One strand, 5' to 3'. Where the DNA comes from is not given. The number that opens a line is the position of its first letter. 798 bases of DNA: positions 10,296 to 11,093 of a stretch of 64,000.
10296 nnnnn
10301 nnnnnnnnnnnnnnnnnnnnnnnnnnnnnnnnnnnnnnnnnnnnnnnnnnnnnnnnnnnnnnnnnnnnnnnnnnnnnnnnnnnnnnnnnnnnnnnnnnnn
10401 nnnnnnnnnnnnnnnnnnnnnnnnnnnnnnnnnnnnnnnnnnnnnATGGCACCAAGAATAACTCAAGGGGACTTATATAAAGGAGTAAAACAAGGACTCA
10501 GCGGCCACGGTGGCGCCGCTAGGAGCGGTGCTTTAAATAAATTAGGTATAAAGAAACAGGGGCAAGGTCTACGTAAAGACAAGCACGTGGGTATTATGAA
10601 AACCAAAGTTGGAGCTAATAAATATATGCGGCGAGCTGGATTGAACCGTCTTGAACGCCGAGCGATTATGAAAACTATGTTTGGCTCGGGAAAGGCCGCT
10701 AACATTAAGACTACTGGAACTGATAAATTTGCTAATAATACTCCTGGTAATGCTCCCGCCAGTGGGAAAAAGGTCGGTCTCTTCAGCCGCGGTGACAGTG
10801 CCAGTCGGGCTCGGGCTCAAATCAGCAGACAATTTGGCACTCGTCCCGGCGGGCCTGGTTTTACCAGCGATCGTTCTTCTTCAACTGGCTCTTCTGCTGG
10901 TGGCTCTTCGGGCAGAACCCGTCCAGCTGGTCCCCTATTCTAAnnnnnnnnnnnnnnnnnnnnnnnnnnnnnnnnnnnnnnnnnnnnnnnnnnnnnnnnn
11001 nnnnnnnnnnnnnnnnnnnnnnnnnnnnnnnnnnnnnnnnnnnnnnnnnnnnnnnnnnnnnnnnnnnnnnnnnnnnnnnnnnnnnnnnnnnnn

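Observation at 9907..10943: rpmH-rnpA-yidD-yidC-jag cluster lacks dnaA; in its place are two basic Gly-rich repeat proteins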

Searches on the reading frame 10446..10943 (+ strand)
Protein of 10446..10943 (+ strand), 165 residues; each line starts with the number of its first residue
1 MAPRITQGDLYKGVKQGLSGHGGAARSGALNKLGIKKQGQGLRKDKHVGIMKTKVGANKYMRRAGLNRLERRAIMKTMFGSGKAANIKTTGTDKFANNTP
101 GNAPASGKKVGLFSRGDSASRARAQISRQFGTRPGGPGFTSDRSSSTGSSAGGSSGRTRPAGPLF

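Call 3: search_protein_families(library=pfam, proteins=[window:10446-10943:+], max_evalue=1)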
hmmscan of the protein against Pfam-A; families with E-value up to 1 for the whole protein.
window:10446-10943:+ (165 aa): 0 families

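Call 6: find_homologous_proteins(query=window:10446-10943:+, max_evalue=0.01)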
Query window:10446-10943:+ (165 aa): 4 proteins with E <= 0.01 among 207 candidates.
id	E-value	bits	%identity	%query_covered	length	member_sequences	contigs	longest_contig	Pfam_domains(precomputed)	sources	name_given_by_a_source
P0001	2.8e-97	342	100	100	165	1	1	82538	-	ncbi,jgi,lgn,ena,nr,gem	ncbi:hypothetical protein KJ903_03015 [Patescibacteria group bacterium]|nr:hypothetical protein [Pat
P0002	7.9e-41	158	58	100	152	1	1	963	-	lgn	-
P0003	6.2e-34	136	53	89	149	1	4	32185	-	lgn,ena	-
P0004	3.4e-21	94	47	98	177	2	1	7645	-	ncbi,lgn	ncbi:MAG: hypothetical protein ABII72_05180 [Parcubacteria group bacterium]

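Call 9: find_encoding_contigs(protein=P0003, flank=8000, max_places=4)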
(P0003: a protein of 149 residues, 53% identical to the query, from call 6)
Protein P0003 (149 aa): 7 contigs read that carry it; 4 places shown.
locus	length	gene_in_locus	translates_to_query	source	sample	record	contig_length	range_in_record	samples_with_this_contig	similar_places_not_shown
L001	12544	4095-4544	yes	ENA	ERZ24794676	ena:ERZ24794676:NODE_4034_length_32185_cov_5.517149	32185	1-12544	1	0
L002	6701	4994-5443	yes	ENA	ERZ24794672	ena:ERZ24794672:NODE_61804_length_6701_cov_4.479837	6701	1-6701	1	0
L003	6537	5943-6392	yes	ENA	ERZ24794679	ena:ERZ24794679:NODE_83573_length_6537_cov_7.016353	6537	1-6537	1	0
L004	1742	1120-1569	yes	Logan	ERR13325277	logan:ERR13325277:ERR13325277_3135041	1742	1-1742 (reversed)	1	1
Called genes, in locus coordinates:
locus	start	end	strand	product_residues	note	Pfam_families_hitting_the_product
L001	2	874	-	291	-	?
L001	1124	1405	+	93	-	-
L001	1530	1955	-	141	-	PF01424:R3H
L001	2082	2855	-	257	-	PF02096:60KD_IMP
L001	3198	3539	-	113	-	PF00825:Ribonuclease_P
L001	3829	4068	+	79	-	-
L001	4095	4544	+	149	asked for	-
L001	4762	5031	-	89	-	PF05016:ParE_toxin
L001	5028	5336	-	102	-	-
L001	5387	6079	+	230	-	PF08713:DNA_alkylation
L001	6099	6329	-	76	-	-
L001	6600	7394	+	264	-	PF01978:TrmB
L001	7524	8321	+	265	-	-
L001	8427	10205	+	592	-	PF00664:ABC_membrane, PF13304:AAA_21 (faint), PF00005:ABC_tran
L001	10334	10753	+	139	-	PF00892:EamA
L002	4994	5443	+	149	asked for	-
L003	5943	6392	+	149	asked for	-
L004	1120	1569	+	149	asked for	-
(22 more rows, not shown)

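Call 10: find_encoding_contigs(protein=P0004, flank=8000, max_places=3)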
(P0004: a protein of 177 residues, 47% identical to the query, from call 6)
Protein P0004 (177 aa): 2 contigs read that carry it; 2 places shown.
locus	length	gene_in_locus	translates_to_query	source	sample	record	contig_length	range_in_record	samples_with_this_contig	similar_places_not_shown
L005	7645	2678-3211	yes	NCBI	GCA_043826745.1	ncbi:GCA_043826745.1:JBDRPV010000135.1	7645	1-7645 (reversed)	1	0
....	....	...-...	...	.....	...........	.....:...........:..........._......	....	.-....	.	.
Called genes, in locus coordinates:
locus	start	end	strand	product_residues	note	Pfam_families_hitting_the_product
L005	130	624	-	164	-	PF01424:R3H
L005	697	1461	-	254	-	PF02096:60KD_IMP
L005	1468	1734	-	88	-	PF01809:YidD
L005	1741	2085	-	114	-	PF00825:Ribonuclease_P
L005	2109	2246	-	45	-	PF00468:Ribosomal_L34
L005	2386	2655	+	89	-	-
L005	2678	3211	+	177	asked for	-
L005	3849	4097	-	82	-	-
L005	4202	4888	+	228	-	PF08713:DNA_alkylation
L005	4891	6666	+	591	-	PF00664:ABC_membrane, PF00005:ABC_tran, PF13304:AAA_21 (faint)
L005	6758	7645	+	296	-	?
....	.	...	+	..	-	?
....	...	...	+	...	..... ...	-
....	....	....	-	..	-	-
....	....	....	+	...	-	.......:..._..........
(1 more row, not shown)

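Call 12: search_protein_families(library=ncbifam, proteins=[window:10446-10943:+, P0004, L005:2386-2655:+, P0002, P0003], max_evalue=1)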
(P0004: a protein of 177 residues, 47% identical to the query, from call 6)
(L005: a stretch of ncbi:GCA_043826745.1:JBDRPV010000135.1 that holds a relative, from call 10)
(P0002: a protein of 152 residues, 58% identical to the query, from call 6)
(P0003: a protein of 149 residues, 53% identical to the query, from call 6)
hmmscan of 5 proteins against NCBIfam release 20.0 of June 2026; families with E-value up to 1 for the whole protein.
window:10446-10943:+ (165 aa): 0 families

P0004 (177 aa): 0 families

L005:2386-2655:+ (89 aa): 0 families

P0002 (152 aa): 0 families

P0003 (149 aa): 0 families

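Call 19: find_related_loci(query=A1, collection=genome_contigs, flank=8000)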
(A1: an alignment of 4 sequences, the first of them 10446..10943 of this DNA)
Query A1 (165 aa) in genome_contigs; peptide patterns used: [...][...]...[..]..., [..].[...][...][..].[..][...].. (x = any residue, [..] = any of these).
180 stretches matched a pattern; 2 encode a relative of the query (tblastn E <= 1e-3); 2 distinct loci.
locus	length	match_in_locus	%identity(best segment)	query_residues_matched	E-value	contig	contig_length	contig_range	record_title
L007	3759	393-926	47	1-165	7e-31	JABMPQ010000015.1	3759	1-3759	MAG: Parcubacteria group bacterium isolate bin.624 k141_1517651, whole genome shotgun sequence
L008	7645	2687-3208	47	5-165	9e-27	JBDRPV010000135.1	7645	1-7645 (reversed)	MAG: Parcubacteria group bacterium isolate MEGAHIT-group-2.138 k141_176203, whole genome shotgun sequence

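Call 25: predict_structure(alignment_id=A1)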
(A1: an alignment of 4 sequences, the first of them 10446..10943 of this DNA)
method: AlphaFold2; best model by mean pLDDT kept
length: 165 residues; sequences in the alignment: 4
mean_pLDDT: 66.7   pTM: 0.46
mean pLDDT of the five models: 66.7, 61.1, 59.3, 56.7, 52.3
residues with pLDDT >= 90: 29; 70-90: 48; 50-70: 36; < 50: 52
segments of 3 or more residues with pLDDT < 50: 84-108, 117-119, 143-157
pLDDT, mean of each block of 10 residues (from residue 1): 80 89 87 82 80 88 91 89 48 43 42 50 52 51 47 49 62
secondary structure, 60 per line:
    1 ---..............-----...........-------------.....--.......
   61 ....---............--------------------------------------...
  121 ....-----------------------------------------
elements in order: E4-6 H7-17 H23-33 E47-51 H54-64 H68-79 H118-124

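Call 29: search_protein_representatives(alignment_id=A1)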
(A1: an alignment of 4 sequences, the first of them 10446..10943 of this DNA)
Query: 4 sequences, 159 profile positions. Proteins with E-value up to 0.001 (for the whole library): 3; up to 1e-10: 1; up to 1e-30: 1. The best 3 are listed.
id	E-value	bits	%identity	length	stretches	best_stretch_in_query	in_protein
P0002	8.4e-65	234.5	-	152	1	1-159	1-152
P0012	1.3e-07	48.6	-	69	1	3-46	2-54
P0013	5.3e-04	36.9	-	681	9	97-144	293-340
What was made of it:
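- Closest known: Small basic nucleoid-associated or ribosome-associated proteins. Different: The family is confined to a handful of lineages (call 29).
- An exhaustive profile search of 1.84 billion representatives returned only the family itself, one fragment and one low-complexity hit (call 29).
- Tried and rejected: The exhaustive profile search gave only the family itself (call 29).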

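Call 31: fold_search(model_id=the predicted structure, library=pdb)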
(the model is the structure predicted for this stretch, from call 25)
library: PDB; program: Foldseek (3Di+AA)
matches with E <= 10: 54; with E <= 0.001: 0
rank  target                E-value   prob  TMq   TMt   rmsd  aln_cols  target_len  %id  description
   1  3nh6                  1.5e+00  0.12  0.22  0.15   6.3        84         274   13  Nucleotide Binding Domain of human ABCB6 (apo structure) (released 2010-08-25)
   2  6emy_A                2.0e+00  0.11  0.27  0.16  13.5       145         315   13  Structure of the Tn1549 transposon Integrase (aa 82-397, Y379F) in complex with transposon right end DNA (released 2018-04-04)
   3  4k6x_A                2.3e+00  0.10  0.22  0.19   7.9        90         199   16  Crystal structure of disulfide oxidoreductase from Mycobacterium tuberculosis (released 2013-10-02)
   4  4ihu_B                2.6e+00  0.10  0.22  0.18   7.7        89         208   16  Reduced form of disulfide bond oxdioreductase (DsbG) from Mycobacterium tuberculosis (released 2013-10-30)
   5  4jr6_A                2.6e+00  0.09  0.22  0.19   7.7        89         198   15  Crystal structure of DsbA from Mycobacterium tuberculosis (reduced) (released 2013-07-17)
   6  3nh9                  2.6e+00  0.07  0.19  0.13   9.1       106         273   12  Nucleotide Binding Domain of Human ABCB6 (ATP bound structure) (released 2010-08-25)
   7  3rpp_A                2.9e+00  0.15  0.26  0.22   5.8        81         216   10  Crystal structure of human kappa class glutathione transferase in apo form (released 2011-07-13)
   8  4qww_A                3.1e+00  0.15  0.19  0.07   6.2        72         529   14  Crystal structure of the Fab410-BfAChE complex (released 2014-11-26)
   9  6en2_A                3.1e+00  0.10  0.26  0.16   5.7        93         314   16  Structure of the Tn1549 transposon Integrase (aa 82-397, R225K) in complex with a circular intermediate DNA (CI6b-DNA) (released 2018-04-04)
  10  3nha                  3.3e+00  0.08  0.22  0.15   5.8        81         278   11  Nucleotide Binding Domain of Human ABCB6 (ADP Mg bound structure) (released 2010-08-25)
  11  2y9t_MODEL_1_A        3.5e+00  0.13  0.25  0.44   8.6        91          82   14  Structural basis of p63a SAM domain mutants involved in AEC syndrome (released 2011-08-03)
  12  2jhn_A                3.7e+00  0.11  0.25  0.16   6.0        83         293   14  3-methyladenine dna-glycosylase from Archaeoglobus fulgidus (released 2007-04-10)
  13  8a5g                  3.7e+00  0.09  0.23  0.17   9.3        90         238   12  Crystal structure of Deinococcus radiodurans Endonuclease III-3 double mutant (released 2022-08-03)
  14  2jhj_A                3.9e+00  0.11  0.26  0.16   6.0        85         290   13  3-methyladenine dna-glycosylase from Archaeoglobus fulgidus (released 2007-04-10)
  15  7vg7_B                3.9e+00  0.08  0.23  0.25   9.1        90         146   12  Plexin B1 extracellular fragment in complex with lasso-grafted PB1m6A9 peptide (released 2022-08-17)
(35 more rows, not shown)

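Call 49: search_protein_families(library=phrogs, proteins=[P0001, P0004, P0002, P0003], max_evalue=1)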
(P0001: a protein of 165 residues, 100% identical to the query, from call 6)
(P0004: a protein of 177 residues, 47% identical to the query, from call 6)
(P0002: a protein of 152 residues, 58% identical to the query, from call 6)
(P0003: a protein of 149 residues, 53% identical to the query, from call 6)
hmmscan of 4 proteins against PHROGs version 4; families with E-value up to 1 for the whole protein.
P0001 (165 aa): 0 families

P0004 (177 aa): 0 families

P0002 (152 aa): 1 family
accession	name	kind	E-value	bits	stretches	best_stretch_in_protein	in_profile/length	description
phrog_28368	-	unknown function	0.51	12.1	0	97-118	6-26/65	-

P0003 (149 aa): 0 families

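Call 50: search_solved_structures(query=A1, max_evalue=10)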
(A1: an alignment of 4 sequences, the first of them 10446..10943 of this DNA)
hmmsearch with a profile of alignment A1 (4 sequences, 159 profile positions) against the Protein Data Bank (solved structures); distinct sequences matched with E-value up to 10: 2.
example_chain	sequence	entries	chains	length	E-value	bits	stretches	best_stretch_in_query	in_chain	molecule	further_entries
9v1j_sy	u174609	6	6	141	0.45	14.3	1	7-82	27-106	40S ribosomal protein S23, putative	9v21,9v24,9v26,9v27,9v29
5xxu_X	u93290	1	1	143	0.84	13.4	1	20-82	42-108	Ribosomal protein uS12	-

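Call 60: find_encoding_contigs(protein=P0002, flank=3000, max_places=3)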
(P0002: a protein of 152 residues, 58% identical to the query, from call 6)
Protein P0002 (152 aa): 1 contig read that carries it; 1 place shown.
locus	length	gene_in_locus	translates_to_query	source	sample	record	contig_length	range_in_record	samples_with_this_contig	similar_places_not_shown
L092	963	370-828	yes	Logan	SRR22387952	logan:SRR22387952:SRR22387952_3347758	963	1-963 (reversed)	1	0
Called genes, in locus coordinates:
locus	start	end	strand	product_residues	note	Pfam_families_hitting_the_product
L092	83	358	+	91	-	-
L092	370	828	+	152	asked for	-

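Call 68: search_protein_families(library=padloc, proteins=[P0001, P0004, P0002, P0003], max_evalue=1)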
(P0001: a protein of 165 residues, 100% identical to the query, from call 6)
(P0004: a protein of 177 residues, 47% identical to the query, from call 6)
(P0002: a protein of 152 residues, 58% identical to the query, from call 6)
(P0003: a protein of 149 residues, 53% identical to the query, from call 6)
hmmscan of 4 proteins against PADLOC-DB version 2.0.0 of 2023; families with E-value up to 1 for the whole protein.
P0001 (165 aa): 0 families

P0004 (177 aa): 0 families

P0002 (152 aa): 0 families

P0003 (149 aa): 0 families

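Call 88: find_related_loci(query=A1, collection=viral_contigs, flank=5000)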
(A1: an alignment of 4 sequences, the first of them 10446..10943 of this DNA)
Query A1 (165 aa) in viral_contigs; peptide patterns used: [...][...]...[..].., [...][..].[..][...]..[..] (x = any residue, [..] = any of these).
216 stretches matched a pattern, but none encodes a relative of the query by tblastn (E <= 1e-3).
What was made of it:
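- There were no viral relatives of B (call 88). There are no PADLOC, Pfam or PHROG hits and no viral copies (calls 3, 49, 68, 88).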

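Call 90: list_cluster_members(proteins=[P0001, P0005, P0004, P0007])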
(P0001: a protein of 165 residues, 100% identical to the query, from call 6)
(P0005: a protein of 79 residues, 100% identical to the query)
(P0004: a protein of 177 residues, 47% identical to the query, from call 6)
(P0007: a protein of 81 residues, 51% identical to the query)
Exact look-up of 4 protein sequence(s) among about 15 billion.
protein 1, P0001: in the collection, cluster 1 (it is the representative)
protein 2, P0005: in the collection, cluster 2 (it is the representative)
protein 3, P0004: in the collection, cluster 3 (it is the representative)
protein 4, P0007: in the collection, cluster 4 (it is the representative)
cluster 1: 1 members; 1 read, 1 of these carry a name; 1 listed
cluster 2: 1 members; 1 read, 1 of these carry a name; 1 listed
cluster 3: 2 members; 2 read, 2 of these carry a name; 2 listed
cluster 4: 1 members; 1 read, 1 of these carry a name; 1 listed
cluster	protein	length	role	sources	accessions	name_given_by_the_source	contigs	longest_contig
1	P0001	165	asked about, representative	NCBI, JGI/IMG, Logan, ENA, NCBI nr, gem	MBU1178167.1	hypothetical protein KJ903_03015 [Patescibacteria group bacterium] | hypothetical protein [Patescibacteria group bacterium]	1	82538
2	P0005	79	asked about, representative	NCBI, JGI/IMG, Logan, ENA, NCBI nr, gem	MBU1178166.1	hypothetical protein KJ903_03010 [Patescibacteria group bacterium] | hypothetical protein [Patescibacteria group bacterium]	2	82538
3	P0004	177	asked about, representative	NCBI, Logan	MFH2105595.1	MAG: hypothetical protein ABII72_05180 [Parcubacteria group bacterium]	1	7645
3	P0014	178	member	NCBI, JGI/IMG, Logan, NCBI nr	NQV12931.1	MAG: hypothetical protein HQ530_01365 [Parcubacteria group bacterium] | hypothetical protein [Parcubacteria group bacterium]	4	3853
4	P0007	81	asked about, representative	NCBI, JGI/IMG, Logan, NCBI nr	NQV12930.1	MAG: hypothetical protein HQ530_01360 [Parcubacteria group bacterium] | hypothetical protein [Parcubacteria group bacterium]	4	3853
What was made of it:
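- The database annotation is "hypothetical protein" (call 90).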

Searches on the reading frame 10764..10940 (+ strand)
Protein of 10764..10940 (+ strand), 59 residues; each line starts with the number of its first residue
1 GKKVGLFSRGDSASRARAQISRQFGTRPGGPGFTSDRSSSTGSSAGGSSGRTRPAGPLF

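Call 94: search_solved_structures(query=window:10764-10940:+, max_evalue=10)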
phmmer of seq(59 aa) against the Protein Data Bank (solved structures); distinct sequences matched with E-value up to 10: 0.
